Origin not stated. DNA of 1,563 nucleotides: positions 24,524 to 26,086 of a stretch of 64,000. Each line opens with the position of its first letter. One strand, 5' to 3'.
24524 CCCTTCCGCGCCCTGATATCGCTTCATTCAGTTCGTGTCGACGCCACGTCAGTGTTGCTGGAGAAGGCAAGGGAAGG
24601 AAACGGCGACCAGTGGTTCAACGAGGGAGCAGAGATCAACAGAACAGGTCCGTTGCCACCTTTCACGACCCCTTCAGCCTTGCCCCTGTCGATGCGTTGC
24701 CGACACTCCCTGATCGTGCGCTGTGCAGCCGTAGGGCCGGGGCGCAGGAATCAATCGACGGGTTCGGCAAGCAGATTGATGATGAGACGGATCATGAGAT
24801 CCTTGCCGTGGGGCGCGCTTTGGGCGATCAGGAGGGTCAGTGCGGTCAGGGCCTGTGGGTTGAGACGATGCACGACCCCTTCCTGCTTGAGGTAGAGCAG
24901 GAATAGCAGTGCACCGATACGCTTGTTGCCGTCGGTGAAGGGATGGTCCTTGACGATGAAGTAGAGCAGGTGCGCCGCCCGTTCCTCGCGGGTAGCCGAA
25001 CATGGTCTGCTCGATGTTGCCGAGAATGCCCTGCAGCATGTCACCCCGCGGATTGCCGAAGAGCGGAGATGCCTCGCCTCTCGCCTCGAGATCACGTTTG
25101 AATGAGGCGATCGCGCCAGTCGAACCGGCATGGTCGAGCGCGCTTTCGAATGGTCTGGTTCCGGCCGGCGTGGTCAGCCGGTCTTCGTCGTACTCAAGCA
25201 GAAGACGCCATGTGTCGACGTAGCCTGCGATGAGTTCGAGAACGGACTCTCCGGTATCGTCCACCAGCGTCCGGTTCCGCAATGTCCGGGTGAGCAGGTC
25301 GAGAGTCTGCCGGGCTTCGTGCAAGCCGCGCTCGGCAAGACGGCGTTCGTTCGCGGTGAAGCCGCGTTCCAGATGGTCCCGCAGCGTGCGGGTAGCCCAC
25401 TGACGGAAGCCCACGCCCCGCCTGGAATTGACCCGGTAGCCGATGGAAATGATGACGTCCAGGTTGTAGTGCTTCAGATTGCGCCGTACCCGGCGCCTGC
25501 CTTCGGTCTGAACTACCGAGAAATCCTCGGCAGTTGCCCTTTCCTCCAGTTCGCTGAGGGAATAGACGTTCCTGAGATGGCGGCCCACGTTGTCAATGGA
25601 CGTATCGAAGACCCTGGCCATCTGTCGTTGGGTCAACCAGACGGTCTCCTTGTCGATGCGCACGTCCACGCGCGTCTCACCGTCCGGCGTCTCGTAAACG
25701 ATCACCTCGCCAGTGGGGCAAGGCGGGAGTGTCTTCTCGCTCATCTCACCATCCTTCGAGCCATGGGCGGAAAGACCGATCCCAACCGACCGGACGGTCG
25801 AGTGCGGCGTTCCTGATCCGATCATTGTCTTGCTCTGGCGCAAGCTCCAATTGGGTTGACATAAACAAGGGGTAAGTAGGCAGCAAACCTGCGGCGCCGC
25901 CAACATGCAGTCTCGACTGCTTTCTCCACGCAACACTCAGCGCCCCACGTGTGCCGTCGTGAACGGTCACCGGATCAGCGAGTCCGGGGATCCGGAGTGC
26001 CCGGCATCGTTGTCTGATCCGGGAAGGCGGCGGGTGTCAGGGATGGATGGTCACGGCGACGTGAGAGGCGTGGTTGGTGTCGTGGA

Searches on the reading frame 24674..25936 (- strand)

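Call 51: search_protein_families(library=pfam, proteins=[window:24674-25936:-], max_evalue=0.001)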
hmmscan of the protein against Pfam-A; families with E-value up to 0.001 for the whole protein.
window:24674-25936:- (420 aa): 1 family
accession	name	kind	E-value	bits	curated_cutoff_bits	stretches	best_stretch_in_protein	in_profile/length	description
PF13310.11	Virulence_RhuM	-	4.9e-23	82.2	33.7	1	134-204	1-71/252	Virulence protein RhuM family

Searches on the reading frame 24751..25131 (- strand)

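Call 51: search_protein_families(library=pfam, proteins=[window:24751-25131:-], max_evalue=0.001)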
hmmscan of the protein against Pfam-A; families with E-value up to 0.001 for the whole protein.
window:24751-25131:- (126 aa): 1 family
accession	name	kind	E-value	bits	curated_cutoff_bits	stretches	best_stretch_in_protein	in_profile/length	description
PF02661.23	Fic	-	4.6e-10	40.7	24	1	48-81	60-93/93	Fic/DOC family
